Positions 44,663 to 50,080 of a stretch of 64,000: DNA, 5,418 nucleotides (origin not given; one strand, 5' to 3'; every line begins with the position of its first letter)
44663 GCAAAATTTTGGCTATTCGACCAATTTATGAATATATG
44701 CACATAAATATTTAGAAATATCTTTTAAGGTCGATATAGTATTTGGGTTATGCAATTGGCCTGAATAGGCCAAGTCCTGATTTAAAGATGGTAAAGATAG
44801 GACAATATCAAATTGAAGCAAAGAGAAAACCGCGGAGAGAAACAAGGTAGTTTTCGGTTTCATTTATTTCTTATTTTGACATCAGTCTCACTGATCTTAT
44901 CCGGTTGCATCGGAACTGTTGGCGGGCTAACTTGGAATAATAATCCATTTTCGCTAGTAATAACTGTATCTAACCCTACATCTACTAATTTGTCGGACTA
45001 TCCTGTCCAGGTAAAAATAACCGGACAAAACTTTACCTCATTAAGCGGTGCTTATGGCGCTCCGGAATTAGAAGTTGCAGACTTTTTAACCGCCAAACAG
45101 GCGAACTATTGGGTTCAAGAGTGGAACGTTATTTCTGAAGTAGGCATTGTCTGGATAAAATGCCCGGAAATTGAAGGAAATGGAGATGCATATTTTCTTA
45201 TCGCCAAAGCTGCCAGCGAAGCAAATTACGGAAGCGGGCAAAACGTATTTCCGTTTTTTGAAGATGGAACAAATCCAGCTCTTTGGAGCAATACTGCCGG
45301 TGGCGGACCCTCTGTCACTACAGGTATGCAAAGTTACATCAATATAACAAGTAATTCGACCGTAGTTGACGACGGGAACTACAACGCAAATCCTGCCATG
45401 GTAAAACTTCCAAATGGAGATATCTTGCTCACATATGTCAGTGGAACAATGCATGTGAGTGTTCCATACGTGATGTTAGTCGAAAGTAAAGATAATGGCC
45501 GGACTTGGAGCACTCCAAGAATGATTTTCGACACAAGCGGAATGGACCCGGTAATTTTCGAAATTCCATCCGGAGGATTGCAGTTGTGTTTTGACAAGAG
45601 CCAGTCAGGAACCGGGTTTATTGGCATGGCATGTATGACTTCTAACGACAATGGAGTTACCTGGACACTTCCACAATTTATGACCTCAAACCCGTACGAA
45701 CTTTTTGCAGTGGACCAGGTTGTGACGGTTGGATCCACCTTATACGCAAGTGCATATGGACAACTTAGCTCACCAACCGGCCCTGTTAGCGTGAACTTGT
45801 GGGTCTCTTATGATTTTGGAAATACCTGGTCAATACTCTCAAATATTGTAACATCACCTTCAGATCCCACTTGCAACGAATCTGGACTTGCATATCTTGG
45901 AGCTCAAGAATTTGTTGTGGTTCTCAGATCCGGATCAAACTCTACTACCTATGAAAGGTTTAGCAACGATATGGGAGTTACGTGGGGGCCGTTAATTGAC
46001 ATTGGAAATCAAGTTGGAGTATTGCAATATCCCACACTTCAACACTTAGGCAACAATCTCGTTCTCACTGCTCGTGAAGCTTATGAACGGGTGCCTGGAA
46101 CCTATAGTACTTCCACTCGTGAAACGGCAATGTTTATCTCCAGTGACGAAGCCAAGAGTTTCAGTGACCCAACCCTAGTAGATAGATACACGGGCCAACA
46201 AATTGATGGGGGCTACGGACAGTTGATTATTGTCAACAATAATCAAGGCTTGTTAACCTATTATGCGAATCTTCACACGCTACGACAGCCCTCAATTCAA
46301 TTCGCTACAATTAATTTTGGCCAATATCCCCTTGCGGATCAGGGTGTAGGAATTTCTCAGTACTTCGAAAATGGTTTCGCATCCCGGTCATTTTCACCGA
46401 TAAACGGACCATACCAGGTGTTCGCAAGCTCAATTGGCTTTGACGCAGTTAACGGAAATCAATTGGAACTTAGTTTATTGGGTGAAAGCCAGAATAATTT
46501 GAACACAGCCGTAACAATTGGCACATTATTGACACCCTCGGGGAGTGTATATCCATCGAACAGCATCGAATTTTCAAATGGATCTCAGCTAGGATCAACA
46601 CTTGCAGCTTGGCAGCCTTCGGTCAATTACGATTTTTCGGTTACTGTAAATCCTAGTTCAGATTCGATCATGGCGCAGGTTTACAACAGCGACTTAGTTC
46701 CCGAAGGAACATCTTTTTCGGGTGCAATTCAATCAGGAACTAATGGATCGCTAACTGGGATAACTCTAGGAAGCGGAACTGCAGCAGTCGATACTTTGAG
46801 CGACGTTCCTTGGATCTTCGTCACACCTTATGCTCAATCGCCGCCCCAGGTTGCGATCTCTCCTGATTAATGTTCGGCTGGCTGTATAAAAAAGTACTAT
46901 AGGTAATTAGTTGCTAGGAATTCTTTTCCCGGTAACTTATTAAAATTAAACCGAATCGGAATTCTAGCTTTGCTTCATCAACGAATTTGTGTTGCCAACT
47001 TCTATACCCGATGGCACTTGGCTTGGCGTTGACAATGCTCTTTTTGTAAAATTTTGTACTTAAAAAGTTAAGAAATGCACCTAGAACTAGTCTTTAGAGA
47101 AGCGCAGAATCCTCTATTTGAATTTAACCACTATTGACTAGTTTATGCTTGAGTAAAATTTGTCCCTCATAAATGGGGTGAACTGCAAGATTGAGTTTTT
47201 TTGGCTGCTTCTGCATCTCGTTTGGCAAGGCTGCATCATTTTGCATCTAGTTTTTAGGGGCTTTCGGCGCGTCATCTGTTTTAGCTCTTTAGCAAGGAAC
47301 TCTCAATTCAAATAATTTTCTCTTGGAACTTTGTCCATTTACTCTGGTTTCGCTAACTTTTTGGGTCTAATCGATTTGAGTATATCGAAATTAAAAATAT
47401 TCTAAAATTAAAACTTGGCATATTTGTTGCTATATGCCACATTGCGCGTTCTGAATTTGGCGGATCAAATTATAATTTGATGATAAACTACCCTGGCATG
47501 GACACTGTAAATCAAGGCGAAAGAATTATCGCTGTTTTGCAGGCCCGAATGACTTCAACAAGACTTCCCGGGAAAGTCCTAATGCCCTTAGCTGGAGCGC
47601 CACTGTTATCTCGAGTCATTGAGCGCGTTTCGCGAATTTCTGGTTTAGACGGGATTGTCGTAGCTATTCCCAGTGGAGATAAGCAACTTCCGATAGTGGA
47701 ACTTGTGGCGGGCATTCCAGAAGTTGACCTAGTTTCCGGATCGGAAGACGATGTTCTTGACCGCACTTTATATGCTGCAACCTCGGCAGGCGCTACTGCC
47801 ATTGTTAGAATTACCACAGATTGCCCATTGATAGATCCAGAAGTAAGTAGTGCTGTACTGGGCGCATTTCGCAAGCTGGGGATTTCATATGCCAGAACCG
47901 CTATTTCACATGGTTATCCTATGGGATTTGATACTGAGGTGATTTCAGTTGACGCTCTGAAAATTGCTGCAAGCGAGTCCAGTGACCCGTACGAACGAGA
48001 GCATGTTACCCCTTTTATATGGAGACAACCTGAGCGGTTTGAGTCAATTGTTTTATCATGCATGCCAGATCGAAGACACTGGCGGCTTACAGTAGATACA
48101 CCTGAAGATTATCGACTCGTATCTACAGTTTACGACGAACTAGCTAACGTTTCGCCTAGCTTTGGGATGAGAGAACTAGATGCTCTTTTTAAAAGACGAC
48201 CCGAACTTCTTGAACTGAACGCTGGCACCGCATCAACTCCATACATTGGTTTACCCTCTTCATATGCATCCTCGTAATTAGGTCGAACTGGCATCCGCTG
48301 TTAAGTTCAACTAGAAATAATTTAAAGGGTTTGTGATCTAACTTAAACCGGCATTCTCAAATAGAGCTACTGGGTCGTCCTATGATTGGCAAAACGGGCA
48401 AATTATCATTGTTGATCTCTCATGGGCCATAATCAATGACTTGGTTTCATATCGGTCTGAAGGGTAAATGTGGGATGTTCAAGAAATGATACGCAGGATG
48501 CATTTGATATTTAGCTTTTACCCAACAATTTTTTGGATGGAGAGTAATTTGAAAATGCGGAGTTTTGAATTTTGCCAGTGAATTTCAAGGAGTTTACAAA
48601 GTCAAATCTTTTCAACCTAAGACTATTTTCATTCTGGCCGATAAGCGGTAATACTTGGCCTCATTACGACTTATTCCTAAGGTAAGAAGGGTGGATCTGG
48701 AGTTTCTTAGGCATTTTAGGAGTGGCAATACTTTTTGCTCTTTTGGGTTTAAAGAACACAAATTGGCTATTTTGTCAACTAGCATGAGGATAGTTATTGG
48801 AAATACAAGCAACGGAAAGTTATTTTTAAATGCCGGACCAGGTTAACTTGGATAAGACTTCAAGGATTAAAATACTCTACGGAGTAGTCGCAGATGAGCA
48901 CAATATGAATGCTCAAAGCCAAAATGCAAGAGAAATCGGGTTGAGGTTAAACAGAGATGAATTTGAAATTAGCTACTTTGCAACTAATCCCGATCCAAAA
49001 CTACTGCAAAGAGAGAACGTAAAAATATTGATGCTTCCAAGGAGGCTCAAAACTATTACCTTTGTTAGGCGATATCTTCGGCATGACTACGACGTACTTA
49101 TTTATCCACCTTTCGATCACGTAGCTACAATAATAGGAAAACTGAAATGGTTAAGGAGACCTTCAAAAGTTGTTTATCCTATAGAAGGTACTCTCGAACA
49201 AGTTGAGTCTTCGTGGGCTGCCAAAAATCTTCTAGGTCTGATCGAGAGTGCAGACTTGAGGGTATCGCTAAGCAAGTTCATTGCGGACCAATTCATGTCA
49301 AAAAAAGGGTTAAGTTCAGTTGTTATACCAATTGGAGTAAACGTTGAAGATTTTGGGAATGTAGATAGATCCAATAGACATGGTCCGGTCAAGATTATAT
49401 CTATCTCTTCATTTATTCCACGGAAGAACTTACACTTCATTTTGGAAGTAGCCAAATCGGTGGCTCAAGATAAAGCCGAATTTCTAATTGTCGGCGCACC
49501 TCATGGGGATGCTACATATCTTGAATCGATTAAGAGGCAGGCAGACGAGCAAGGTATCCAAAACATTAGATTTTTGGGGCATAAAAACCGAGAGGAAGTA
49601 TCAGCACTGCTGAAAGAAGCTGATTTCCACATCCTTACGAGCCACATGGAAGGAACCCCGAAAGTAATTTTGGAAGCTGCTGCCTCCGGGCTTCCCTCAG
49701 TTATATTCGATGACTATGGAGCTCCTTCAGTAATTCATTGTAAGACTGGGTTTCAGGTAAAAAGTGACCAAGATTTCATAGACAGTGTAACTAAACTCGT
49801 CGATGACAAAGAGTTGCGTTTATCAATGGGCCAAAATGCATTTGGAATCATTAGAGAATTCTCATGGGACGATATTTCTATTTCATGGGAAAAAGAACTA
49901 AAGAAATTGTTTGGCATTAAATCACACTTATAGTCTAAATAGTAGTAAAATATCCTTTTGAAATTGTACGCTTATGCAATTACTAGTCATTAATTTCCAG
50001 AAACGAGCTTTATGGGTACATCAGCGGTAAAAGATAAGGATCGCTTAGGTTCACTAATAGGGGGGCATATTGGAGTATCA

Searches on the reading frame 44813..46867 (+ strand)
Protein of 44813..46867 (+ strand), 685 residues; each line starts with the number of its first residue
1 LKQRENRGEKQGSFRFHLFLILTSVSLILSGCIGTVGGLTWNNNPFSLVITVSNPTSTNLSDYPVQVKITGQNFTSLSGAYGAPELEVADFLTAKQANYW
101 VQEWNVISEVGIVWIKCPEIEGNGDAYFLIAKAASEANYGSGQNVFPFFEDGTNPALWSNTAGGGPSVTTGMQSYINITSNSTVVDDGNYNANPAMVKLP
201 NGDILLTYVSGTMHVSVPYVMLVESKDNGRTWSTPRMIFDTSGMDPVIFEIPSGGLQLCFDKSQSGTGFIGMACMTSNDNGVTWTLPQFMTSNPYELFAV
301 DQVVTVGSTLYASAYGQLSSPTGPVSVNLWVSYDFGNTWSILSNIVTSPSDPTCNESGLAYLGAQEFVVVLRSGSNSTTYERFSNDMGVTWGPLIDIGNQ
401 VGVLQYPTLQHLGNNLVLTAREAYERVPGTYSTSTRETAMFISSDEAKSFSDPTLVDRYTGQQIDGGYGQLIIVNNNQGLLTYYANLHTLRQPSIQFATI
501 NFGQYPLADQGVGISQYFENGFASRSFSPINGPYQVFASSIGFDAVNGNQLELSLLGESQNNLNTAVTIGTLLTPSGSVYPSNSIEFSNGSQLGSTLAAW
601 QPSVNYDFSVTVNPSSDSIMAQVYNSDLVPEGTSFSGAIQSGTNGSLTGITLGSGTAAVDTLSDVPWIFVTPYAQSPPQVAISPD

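Call 5: search_protein_families(library=pfam, proteins=[window:44813-46867:+], max_evalue=0.1)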
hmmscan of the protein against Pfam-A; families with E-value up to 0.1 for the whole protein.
window:44813-46867:+ (685 aa): 6 families
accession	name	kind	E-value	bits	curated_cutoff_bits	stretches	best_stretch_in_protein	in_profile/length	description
PF13088.12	BNR_2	-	2.5e-16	60.3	31.4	2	244-410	52-219/277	BNR repeat-like domain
PF10102.14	DUF2341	-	1.1e-08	35.9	23.4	1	95-154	13-73/84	Domain of unknown function (DUF2341)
PF02012.26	BNR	-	0.006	16.8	27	0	225-234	3-12/12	BNR/Asp-box repeat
PF01551.29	Peptidase_M23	-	0.0079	16.8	28.7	0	465-490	30-55/96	Peptidase family M23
PF21471.3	Reelin_subrepeat-B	-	0.0097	16.1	27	0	271-296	59-84/127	Reelin subrepeat B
PF12217.14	End_beta_propel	-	0.019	14.3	24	0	187-240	10-65/367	Catalytic beta propeller domain of bacteriophage endosialidase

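Call 6: search_protein_families(library=ncbifam, proteins=[window:44813-46867:+], max_evalue=0.1)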
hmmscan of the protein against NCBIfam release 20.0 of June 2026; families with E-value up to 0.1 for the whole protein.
window:44813-46867:+ (685 aa): 0 families

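Call 93: search_solved_structures(query=window:44813-46867:+, max_evalue=0.01)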
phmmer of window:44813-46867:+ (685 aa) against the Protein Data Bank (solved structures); distinct sequences matched with E-value up to 0.01: 3.
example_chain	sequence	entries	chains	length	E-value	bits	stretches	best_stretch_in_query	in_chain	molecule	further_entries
3a71_A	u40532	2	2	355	0.0017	20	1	194-285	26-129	Exo-arabinanase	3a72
6mnj_A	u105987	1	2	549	0.0048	18.5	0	202-238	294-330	Hz136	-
8du5_A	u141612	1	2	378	0.0058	18.2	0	180-288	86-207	Sialidase-1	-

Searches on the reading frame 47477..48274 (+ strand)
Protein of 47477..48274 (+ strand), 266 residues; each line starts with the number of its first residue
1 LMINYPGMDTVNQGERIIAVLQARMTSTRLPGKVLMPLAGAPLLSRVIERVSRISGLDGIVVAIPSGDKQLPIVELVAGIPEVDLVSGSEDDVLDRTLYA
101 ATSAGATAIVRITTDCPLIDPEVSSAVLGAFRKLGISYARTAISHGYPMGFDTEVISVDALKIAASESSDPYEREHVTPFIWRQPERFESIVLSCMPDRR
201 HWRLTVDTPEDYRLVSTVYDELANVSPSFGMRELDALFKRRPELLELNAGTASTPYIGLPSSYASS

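Call 14: search_protein_families(library=pfam, proteins=[window:47477-48274:+], max_evalue=0.001)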
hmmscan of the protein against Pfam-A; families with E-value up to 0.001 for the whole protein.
window:47477-48274:+ (266 aa): 2 families
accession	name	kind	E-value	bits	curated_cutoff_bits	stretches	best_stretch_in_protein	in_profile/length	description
PF02348.25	CTP_transf_3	-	5.5e-21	75.8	22.6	1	18-195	1-171/217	Cytidylyltransferase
PF12804.13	NTP_transf_3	-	4.5e-07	30.6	27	1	32-156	15-138/160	MobA-like NTP transferase domain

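Call 57: search_protein_families(library=ncbifam, proteins=[window:47477-48274:+], max_evalue=0.01)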
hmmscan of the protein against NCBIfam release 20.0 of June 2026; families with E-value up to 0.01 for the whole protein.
window:47477-48274:+ (266 aa): 8 families
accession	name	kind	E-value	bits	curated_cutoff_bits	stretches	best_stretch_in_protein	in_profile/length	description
NF003952.0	PRK05450.1-5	subfamily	2.9e-14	52.8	193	1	16-133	2-118/250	3-deoxy-manno-octulosonate cytidylyltransferase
NF009905.0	PRK13368.1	subfamily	1.1e-13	51.1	255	1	16-132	2-115/243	3-deoxy-manno-octulosonate cytidylyltransferase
NF003948.0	PRK05450.1-1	equivalog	2e-10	40.3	281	1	16-132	5-121/248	3-deoxy-manno-octulosonate cytidylyltransferase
TIGR04321.1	spiroSPASM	subfamily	2.3e-10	39.8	250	1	40-245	21-226/510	spiro-SPASM protein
NF003950.0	PRK05450.1-3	subfamily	4.5e-10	39.3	234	1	18-133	4-119/248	3-deoxy-manno-octulosonate cytidylyltransferase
TIGR00466.1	kdsB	equivalog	9e-09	35.1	155.2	1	19-143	5-128/241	3-deoxy-manno-octulosonate cytidylyltransferase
TIGR03310.1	matur_MocA_YgfJ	equivalog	0.00023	21.2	186.45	1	26-133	9-117/188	molybdenum cofactor cytidylyltransferase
TIGR03584.1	PseF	equivalog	0.0031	17.2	205.7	0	18-63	1-46/222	pseudaminic acid cytidylyltransferase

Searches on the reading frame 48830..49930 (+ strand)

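Call 14: search_protein_families(library=pfam, proteins=[window:48830-49930:+], max_evalue=0.001)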
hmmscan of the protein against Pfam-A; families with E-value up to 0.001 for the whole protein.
window:48830-49930:+ (367 aa): 3 families
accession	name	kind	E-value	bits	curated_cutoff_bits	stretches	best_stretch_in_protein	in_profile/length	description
PF00534.26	Glycos_transf_1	-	6.5e-28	97.9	26.4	1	184-337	13-169/172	Glycosyl transferases group 1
PF13692.12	Glyco_trans_1_4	-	8.4e-22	78.4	27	1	188-326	3-142/142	Glycosyl transferases group 1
PF20706.3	GT4-conflict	-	1.8e-07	30.9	26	1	137-319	143-335/385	Family 4 Glycosyltransferase in conflict systems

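Call 57: search_protein_families(library=ncbifam, proteins=[window:48830-49930:+], max_evalue=0.01)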
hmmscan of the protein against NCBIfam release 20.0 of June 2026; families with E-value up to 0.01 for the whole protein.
window:48830-49930:+ (367 aa): 36 families (the best 25 are shown)
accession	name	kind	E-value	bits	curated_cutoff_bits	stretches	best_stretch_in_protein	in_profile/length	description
NF041010.1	glycosy_Agl16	equivalog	2.8e-18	65.9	575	1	164-352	159-343/352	glycosylation protein Agl16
NF038229.1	Glyco4_Geo_Pelo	equivalog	4.7e-17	62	400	1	163-343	135-318/338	GPMC system family 4 glycosyltransferase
NF047880.1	glyco_SdgA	exception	1.7e-16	59.9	800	1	161-355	291-485/488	serine-aspartate repeat adhesin O-glycosyltransferase SdgA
NF041876.1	EPS_EpsE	equivalog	7.5e-15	55.1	400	1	152-337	177-372/389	exopolysaccharide biosynthesis GT4 family glycosyltransferase EpsE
TIGR03088.1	stp2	hypoth_equivalog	9.2e-14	51.2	409.05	1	211-350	225-363/374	TIGR03088 family PEP-CTERM/XrtA system glycosyltransferase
TIGR03449.1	mycothiol_MshA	equivalog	1.6e-13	50.3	462.5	1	211-349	249-392/406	D-inositol-3-phosphate glycosyltransferase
NF046085.1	XrtY_assoc_Gly1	equivalog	2.2e-13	49.8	400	1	165-343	186-366/387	XrtY-associated glycosyltransferase XYAG1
TIGR03999.1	thiol_BshA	equivalog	6.8e-13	48.3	273.7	1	189-355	202-368/375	N-acetyl-alpha-D-glucosaminyl L-malate synthase BshA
NF038295.1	EPS_HpsP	equivalog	2e-12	46.8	550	1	163-351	178-378/388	hormogonium polysaccharide biosynthesis glycosyltransferase HpsP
NF047684.1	TeichurnBiosyTuaC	equivalog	5e-12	45.4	550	1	128-336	152-364/391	teichuronic acid biosynthesis protein TuaC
NF038011.1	PelF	equivalog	6.8e-11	41.9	100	1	163-294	282-414/489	GT4 family glycosyltransferase PelF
NF047881.1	glyco_SdgB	exception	1.1e-10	40.9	800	1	162-358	298-494/496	serine-aspartate repeat adhesin O-glycosyltransferase SdgB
TIGR04047.1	MSMEG_0565_glyc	hypoth_equivalog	2.2e-10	40.2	259.85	1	137-348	135-362/373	MSMEG_0565 family glycosyltransferase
NF038255.1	exopoly_VpsD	equivalog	2.9e-10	39.6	300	1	166-291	182-310/381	VpsD family glycosyltransferase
NF053513.1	Gtran_IagA_BgsA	equivalog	1.7e-09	37.1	460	1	188-330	163-303/333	LTA glycolipid anchor biosynthesis glycosyltransferase, IagA/BgsA family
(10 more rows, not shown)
